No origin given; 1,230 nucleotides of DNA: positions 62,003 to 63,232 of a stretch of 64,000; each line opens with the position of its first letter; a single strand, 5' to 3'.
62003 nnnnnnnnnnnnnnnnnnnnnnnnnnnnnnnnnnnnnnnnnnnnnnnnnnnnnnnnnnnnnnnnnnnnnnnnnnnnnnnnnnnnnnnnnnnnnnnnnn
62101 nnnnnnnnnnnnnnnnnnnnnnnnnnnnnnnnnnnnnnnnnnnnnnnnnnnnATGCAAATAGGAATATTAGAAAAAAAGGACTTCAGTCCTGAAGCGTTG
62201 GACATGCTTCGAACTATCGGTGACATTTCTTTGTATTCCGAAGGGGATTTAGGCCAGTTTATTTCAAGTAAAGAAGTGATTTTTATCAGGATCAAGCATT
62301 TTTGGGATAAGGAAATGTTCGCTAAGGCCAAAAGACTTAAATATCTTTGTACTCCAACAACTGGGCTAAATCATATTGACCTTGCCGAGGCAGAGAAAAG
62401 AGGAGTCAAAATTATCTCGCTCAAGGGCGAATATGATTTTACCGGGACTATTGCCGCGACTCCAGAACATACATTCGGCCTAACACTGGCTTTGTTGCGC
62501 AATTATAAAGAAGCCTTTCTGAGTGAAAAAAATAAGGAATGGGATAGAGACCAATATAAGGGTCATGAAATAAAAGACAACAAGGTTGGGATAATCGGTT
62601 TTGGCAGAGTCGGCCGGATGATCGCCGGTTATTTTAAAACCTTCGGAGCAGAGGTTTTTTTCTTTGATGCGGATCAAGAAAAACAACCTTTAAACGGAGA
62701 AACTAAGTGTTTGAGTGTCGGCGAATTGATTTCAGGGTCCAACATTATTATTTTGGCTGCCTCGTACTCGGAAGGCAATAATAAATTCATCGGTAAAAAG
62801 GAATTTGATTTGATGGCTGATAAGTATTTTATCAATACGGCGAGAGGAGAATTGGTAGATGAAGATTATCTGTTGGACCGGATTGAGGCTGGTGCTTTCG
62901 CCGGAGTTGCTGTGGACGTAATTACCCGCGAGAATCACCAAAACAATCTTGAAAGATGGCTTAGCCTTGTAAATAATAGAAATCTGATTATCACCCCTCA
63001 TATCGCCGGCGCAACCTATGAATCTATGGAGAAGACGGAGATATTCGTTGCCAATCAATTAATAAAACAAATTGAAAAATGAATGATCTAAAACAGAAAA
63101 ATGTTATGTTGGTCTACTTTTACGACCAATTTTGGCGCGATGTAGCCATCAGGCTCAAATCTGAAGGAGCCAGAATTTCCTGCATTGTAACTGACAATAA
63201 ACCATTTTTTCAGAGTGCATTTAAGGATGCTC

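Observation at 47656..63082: Nonulosonic (sialic-like) acid genes NeuB, NeuC and NeuA interleaved with the dideoxyhexose cluster, plus methyltransferase and 2-hydroxyacid dehydrogenase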

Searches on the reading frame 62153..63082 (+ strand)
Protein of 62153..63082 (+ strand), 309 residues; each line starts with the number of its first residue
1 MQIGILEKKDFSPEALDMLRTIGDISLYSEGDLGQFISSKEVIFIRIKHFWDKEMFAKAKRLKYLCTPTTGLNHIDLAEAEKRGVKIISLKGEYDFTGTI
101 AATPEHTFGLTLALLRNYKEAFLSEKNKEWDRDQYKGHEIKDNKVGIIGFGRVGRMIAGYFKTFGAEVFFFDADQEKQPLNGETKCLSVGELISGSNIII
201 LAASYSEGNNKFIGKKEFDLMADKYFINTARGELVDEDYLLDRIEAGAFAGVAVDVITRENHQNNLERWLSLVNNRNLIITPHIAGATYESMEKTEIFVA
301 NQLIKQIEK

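Call 4: search_protein_families(library=pfam, proteins=[window:62153-63082:+])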
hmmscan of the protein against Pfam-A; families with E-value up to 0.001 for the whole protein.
window:62153-63082:+ (309 aa): 2 families
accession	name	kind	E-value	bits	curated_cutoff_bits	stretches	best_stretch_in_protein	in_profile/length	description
PF02826.25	2-Hacid_dh_C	-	4.4e-39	134.1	25.1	1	108-285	1-178/178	D-isomer specific 2-hydroxyacid dehydrogenase, NAD binding domain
PF00389.36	2-Hacid_dh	-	6.7e-10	39.2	24.6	1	30-306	30-123/134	D-isomer specific 2-hydroxyacid dehydrogenase, catalytic domain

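Call 6: search_protein_families(library=ncbifam, proteins=[window:62153-63082:+], max_evalue=0.00001)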
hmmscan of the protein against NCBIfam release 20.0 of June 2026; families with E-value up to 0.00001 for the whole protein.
window:62153-63082:+ (309 aa): 21 families
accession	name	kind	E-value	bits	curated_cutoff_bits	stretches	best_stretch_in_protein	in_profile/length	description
TIGR01327.1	PGDH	equivalog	4.2e-45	154.5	454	1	29-307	30-301/525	phosphoglycerate dehydrogenase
NF008759.0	PRK11790.1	equivalog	8.8e-45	153.1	404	1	29-307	44-317/410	phosphoglycerate dehydrogenase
NF006263.0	PRK08410.1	equivalog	1.6e-36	126.3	389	1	1-295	1-295/311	D-2-hydroxyacid dehydrogenase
NF009714.1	PRK13243.1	equivalog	2.6e-33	115.8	455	1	51-304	57-310/332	glyoxylate reductase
NF005069.0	PRK06487.1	equivalog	1.4e-32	113.1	448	1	42-294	50-298/320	2-hydroxyacid dehydrogenase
NF005750.0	PRK07574.1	equivalog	1.5e-31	109.8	329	1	52-296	105-346/386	NAD-dependent formate dehydrogenase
NF000492.1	vanH_gen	exception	7.3e-30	104.1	540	1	59-295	64-299/312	D-lactate dehydrogenase VanH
NF005387.0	PRK06932.1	equivalog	1.1e-28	100.2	492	1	43-292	47-295/314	2-hydroxyacid dehydrogenase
NF041369.1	Dhydh_Halo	equivalog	1.2e-25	90.3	400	1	68-302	62-290/305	D-2-hydroxyacid dehydrogenase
NF000004.1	vanH-D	exception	2.9e-21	75.9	550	1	58-287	69-297/323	D-lactate dehydrogenase VanH-D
NF000371.1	vanH_Agroup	exception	6.8e-21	74.8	700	1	59-292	69-301/322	VanH-A/VanH-Pt family D-lactate dehydrogenase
NF006374.0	PRK08605.1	subfamily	1.4e-19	70.4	356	1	63-293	71-308/332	D-lactate dehydrogenase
NF000128.1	vanH-Sc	exception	5.6e-19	68.4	650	1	62-288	87-312/337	D-lactate dehydrogenase VanH-Sc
NF000112.1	vanH-Amyco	exception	1.7e-18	67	625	1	61-292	95-325/348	VanH-AOV family D-lactate dehydrogenase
NF000151.1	vanH-Ac1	exception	2.3e-18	66.6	750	1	62-262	103-293/351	D-lactate dehydrogenase VanH-Ac1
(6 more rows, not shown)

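Call 14: find_encoding_contigs(protein=window:62153-63082:+, flank=10000, max_places=6)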
Protein window:62153-63082:+ (309 aa): 3 contigs read that carry it; 1 place shown.
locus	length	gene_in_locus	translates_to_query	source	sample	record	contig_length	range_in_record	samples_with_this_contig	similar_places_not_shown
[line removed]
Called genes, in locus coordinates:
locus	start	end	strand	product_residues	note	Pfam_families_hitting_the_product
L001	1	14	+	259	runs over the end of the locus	PF00483:NTP_transferase, PF12804:NTP_transf_3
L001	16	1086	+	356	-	PF01370:Epimerase, PF02719:Polysacc_synt_2, PF04321:RmlD_sub_bind (weak), PF01073:3Beta_HSD, PF16363:GDP_Man_Dehyd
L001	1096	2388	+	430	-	PF01041:DegT_DnrJ_EryC1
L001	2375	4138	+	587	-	PF02776:TPP_enzyme_N, PF00205:TPP_enzyme_M, PF02775:TPP_enzyme_C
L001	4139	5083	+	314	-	PF01370:Epimerase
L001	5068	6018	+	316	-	PF00535:Glycos_transf_2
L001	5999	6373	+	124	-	PF04138:GtrA_DPMS_TM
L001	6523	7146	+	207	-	PF00293:NUDIX (weak)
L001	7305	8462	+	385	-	PF02350:Epimerase_2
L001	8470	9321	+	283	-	PF02353:CMAS, PF01209:Ubie_methyltran, PF13489:Methyltransf_23, PF05175:MTS, PF13649:Methyltransf_25, PF13847:Methyltransf_31, PF08241:Methyltransf_11, PF08242:Methyltransf_12, +1 more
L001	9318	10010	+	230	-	PF02348:CTP_transf_3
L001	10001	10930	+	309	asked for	PF00389:2-Hacid_dh, PF02826:2-Hacid_dh_C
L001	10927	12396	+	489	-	PF05159:Capsule_synth (weak)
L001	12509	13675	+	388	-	-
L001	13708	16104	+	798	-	PF02018:CBM_4_9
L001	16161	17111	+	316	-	PF00389:2-Hacid_dh, PF02826:2-Hacid_dh_C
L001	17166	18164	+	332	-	PF01073:3Beta_HSD, PF01370:Epimerase, PF02719:Polysacc_synt_2, PF04321:RmlD_sub_bind, PF05368:NmrA (weak), PF07993:NAD_binding_4, PF13460:NAD_binding_10, PF16363:GDP_Man_Dehyd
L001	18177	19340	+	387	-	PF01041:DegT_DnrJ_EryC1, PF00155:Aminotran_1_2 (weak), PF01212:Beta_elim_lyase (weak), PF01053:Cys_Met_Meta_PP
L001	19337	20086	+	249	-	PF02348:CTP_transf_3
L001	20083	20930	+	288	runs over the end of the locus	PF00248:Aldo_ket_red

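Call 16: search_protein_families(library=ncbifam, proteins=[L001:10927-12396:+, L001:12509-13675:+, L001:13708-16104:+, L001:16161-17111:+, L001:17166-18164:+, L001:18177-19340:+, L001:19337-20086:+, L001:20083-20928:+], max_evalue=0.00001)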
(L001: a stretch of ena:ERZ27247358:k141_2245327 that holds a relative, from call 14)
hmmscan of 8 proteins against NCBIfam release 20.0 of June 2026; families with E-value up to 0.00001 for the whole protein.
L001:10927-12396:+ (489 aa): 0 families

L001:12509-13675:+ (388 aa): 0 families

L001:13708-16104:+ (798 aa): 0 families

L001:16161-17111:+ (316 aa): 21 families
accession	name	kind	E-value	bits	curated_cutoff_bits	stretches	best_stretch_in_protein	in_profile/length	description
TIGR01327.1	PGDH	equivalog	7.7e-53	180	454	1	32-310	35-301/525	phosphoglycerate dehydrogenase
NF009714.1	PRK13243.1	equivalog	7e-49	166.9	455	1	54-299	62-302/332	glyoxylate reductase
NF005069.0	PRK06487.1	equivalog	1.3e-45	155.9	448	1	41-312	51-313/320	2-hydroxyacid dehydrogenase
NF000492.1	vanH_gen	exception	6.3e-45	153.6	540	1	60-309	67-310/312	D-lactate dehydrogenase VanH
NF006263.0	PRK08410.1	equivalog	6.6e-43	147.3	389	1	41-313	45-310/311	D-2-hydroxyacid dehydrogenase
NF006374.0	PRK08605.1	subfamily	8.5e-43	146.7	356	1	60-305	70-317/332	D-lactate dehydrogenase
NF005387.0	PRK06932.1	equivalog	3.5e-42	144.5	492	1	41-313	47-313/314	2-hydroxyacid dehydrogenase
NF009127.0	PRK12480.1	equivalog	8.2e-42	143.3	579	1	60-302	70-312/330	D-lactate dehydrogenase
NF008759.0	PRK11790.1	equivalog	2.2e-40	138.6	404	1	37-313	54-320/410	phosphoglycerate dehydrogenase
NF000112.1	vanH-Amyco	exception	6.1e-38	130.9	625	1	61-310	97-340/348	VanH-AOV family D-lactate dehydrogenase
NF000128.1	vanH-Sc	exception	8e-37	127.1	650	1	62-306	89-327/337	D-lactate dehydrogenase VanH-Sc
NF000151.1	vanH-Ac1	exception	1.8e-36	126.1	750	1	61-306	104-344/351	D-lactate dehydrogenase VanH-Ac1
NF011938.0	PRK15409.1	equivalog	2.4e-34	118.8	492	1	50-304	57-303/324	glyoxylate/hydroxypyruvate reductase GhrB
NF000371.1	vanH_Agroup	exception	1e-33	116.9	700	1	60-306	72-312/322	VanH-A/VanH-Pt family D-lactate dehydrogenase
NF000004.1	vanH-D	exception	2.7e-33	115.4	550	1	42-306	53-313/323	D-lactate dehydrogenase VanH-D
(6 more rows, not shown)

L001:17166-18164:+ (332 aa): 19 families
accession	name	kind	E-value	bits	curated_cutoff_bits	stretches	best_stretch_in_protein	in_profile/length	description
TIGR03589.1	PseB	equivalog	2.9e-160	532.5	407.75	1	1-323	1-322/324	UDP-N-acetylglucosamine 4,6-dehydratase (inverting)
TIGR04130.1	FnlA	equivalog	2.5e-78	263.3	730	1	1-310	1-311/337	UDP-N-acetylglucosamine 4,6-dehydratase/5-epimerase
TIGR04180.1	EDH_00030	hypoth_equivalog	3.8e-18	65.6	475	1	7-244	1-254/297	NAD-dependent 4,6-dehydratase LegB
TIGR01181.1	dTDP_gluc_dehyt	equivalog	9.6e-16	57.8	365.1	1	7-138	2-136/321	dTDP-glucose 4,6-dehydratase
TIGR01179.1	galE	equivalog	7.2e-15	54.6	262.3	1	7-174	2-180/332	UDP-glucose 4-epimerase GalE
NF041293.1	G6PDh_Azf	equivalog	7.6e-12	45.2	400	1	4-133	2-121/252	NAD-dependent glucose-6-phosphate dehydrogenase Azf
TIGR02622.1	CDP_4_6_dhtase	equivalog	7.1e-11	41.8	278.45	1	3-130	3-132/352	CDP-glucose 4,6-dehydratase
TIGR01214.1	rmlD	equivalog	1.6e-10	40.5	224.05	1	6-151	1-138/285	dTDP-4-dehydrorhamnose reductase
TIGR03466.1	HpnA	hypoth_equivalog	1.7e-10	40.3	367.65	1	6-129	2-115/327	hopanoid-associated sugar epimerase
NF007956.0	PRK10675.1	subfamily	1.2e-09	37.8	394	1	7-126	3-123/338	UDP-glucose 4-epimerase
NF042422.1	oxyalk_red_OleD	equivalog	6.5e-08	32.3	580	1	7-129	3-112/329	2-alkyl-3-oxoalkanoate reductase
NF042423.1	oxyalk_red_Shew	equivalog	7.6e-08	31.8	580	1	5-128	9-119/331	2-alkyl-3-oxoalkanoate reductase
NF043036.1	ErythonDh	equivalog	9.3e-08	31.6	325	1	7-131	3-128/321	D-erythronate dehydrogenase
NF007582.0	PRK10217.1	equivalog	3.1e-07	29.8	698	1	5-116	2-114/355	dTDP-glucose 4,6-dehydratase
TIGR02197.1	heptose_epim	equivalog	3.9e-07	29.6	274.6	1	7-174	1-174/316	ADP-glyceromanno-heptose 6-epimerase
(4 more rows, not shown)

L001:18177-19340:+ (387 aa): 8 families
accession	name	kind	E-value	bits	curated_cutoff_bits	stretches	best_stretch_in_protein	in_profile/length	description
TIGR03588.1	PseC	equivalog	5.9e-151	502.7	423.5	1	4-382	1-379/380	UDP-4-amino-4,6-dideoxy-N-acetyl-beta-L-altrosamine transaminase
NF008658.2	PRK11658.1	equivalog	1.2e-91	307.3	631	1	1-384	1-378/379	UDP-4-amino-4-deoxy-L-arabinose aminotransferase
TIGR04181.1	NHT_00031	hypoth_equivalog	1.5e-68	231.3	420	1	11-362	7-357/359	LegC family aminotransferase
NF008687.0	PRK11706.1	equivalog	1.8e-67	227.7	375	1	5-383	2-374/375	dTDP-4-amino-4,6-dideoxygalactose transaminase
NF011936.0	PRK15407.1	equivalog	2.5e-54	184.6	423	2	4-214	36-251/440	lipopolysaccharide biosynthesis protein RfbH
TIGR04427.1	PLP_DesI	equivalog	2.1e-53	181.8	650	1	20-383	38-383/390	dTDP-4-dehydro-6-deoxyglucose aminotransferase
TIGR02379.1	ECA_wecE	subfamily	1.7e-52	178.5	434.85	1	5-382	2-374/376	dTDP-4-amino-4,6-dideoxy-D-glucose transaminase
NF000586.1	PRK00011.1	subfamily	1.4e-06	27.3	335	1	47-208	87-241/404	serine hydroxymethyltransferase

L001:19337-20086:+ (249 aa): 6 families
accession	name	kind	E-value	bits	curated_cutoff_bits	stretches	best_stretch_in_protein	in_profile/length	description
TIGR03584.1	PseF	equivalog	9.9e-84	280.4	205.7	1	4-224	1-221/222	pseudaminic acid cytidylyltransferase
NF003952.0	PRK05450.1-5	subfamily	2e-16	59.9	193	1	1-129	1-121/250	3-deoxy-manno-octulosonate cytidylyltransferase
NF009905.0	PRK13368.1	subfamily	3e-15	56.2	255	1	1-132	1-122/243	3-deoxy-manno-octulosonate cytidylyltransferase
NF003950.0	PRK05450.1-3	subfamily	5.7e-13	48.8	234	1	1-85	1-84/248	3-deoxy-manno-octulosonate cytidylyltransferase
TIGR00466.1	kdsB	equivalog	3.5e-12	46.2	155.2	1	1-77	1-76/241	3-deoxy-manno-octulosonate cytidylyltransferase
NF003948.0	PRK05450.1-1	equivalog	5.4e-12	45.4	281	1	1-139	4-135/248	3-deoxy-manno-octulosonate cytidylyltransferase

L001:20083-20928:+ (282 aa): 4 families
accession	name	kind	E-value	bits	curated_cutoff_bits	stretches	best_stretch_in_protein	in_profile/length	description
NF011432.0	PRK14863.1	equivalog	1.2e-27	97.2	244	1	2-250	7-260/292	bifunctional regulator KidO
NF049922.1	MethglyxlRedYdjG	equivalog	6.5e-16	58.3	550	1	79-253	112-303/326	NADH-dependent methylglyoxal reductase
TIGR01293.1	Kv_beta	subfamily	3.3e-07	29.7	365.4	0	20-63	25-70/319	voltage-dependent potassium channel subunit beta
NF008598.0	PRK11565.1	equivalog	3.5e-07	29.6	425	1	22-163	24-170/275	2,5-didehydrogluconate reductase DkgA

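Call 17: find_homologous_proteins(query=L001:19337-20086:+, max_evalue=1e-40)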
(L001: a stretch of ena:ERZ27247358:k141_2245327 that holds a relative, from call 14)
Query L001:19337-20086:+ (249 aa): 7932 proteins with E <= 1e-40 among 8000 candidates; the best 120 are listed.
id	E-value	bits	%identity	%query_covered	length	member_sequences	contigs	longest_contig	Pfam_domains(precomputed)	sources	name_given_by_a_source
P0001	9.6e-162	554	100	100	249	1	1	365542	PF02348.26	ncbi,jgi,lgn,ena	ncbi:MAG: pseudaminic acid cytidylyltransferase [Patescibacteria group bacterium]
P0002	1.3e-85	305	61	89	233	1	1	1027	PF02348.26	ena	-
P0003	3.7e-85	303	59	90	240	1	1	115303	PF02348.26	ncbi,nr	ncbi:pseudaminic acid cytidylyltransferase [Candidatus Dependentiae bacterium]|nr:pseudaminic acid c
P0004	8.3e-85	302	59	89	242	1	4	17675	PF02348.26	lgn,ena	-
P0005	2.5e-84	300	59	90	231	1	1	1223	PF02348.26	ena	-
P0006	1.0e-83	298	59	90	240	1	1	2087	PF12804.14,PF02348.26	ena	-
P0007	1.2e-83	298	59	89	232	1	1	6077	PF02348.26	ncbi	-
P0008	1.3e-83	298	57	90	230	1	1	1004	PF02348.26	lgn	-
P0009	1.8e-83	298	58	91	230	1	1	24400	PF02348.26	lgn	-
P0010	2.2e-83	297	56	91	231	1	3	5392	PF02348.26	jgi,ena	-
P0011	3.3e-83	297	60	90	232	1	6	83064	PF02348.26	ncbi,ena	-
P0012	4.6e-83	296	58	90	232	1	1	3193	PF02348.26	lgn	-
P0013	7.1e-83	296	58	91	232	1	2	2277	PF02348.26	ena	-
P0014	1.1e-82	295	57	90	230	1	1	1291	PF02348.26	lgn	-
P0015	1.5e-82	295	57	90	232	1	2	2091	PF02348.26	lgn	-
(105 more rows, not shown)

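Call 18: find_encoding_contigs(protein=P0001, flank=10000, max_places=2)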
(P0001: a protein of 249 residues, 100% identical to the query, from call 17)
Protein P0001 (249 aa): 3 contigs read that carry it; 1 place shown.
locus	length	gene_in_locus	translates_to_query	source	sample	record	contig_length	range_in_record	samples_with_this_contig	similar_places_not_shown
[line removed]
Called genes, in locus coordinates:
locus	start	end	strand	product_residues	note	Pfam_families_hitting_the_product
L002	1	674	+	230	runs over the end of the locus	PF02348:CTP_transf_3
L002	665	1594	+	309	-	PF00389:2-Hacid_dh, PF02826:2-Hacid_dh_C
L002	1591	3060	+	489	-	PF05159:Capsule_synth (weak)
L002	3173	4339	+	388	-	-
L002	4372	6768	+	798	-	PF02018:CBM_4_9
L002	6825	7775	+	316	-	PF00389:2-Hacid_dh, PF02826:2-Hacid_dh_C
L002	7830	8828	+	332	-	PF01073:3Beta_HSD, PF01370:Epimerase, PF02719:Polysacc_synt_2, PF04321:RmlD_sub_bind, PF05368:NmrA (weak), PF07993:NAD_binding_4, PF13460:NAD_binding_10, PF16363:GDP_Man_Dehyd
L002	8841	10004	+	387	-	PF01041:DegT_DnrJ_EryC1, PF00155:Aminotran_1_2 (weak), PF01212:Beta_elim_lyase (weak), PF01053:Cys_Met_Meta_PP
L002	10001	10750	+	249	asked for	PF02348:CTP_transf_3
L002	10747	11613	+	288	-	PF00248:Aldo_ket_red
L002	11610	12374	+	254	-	PF02348:CTP_transf_3, PF12804:NTP_transf_3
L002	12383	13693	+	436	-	PF00202:Aminotran_3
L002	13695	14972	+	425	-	PF13302:Acetyltransf_3, PF00583:Acetyltransf_1, PF13673:Acetyltransf_10, PF08445:FR47 (weak), PF13508:Acetyltransf_7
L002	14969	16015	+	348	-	PF03102:NeuB, PF08666:SAF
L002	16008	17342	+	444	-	PF01943:Polysacc_synt, PF13440:Polysacc_synt_3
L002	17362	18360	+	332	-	-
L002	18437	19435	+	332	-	PF01073:3Beta_HSD, PF01370:Epimerase, PF02719:Polysacc_synt_2, PF04321:RmlD_sub_bind, PF05368:NmrA, PF07993:NAD_binding_4, PF16363:GDP_Man_Dehyd, PF13460:NAD_binding_10, +1 more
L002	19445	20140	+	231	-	PF00483:NTP_transferase, PF12804:NTP_transf_3 (weak)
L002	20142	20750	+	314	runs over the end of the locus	PF01370:Epimerase, PF16363:GDP_Man_Dehyd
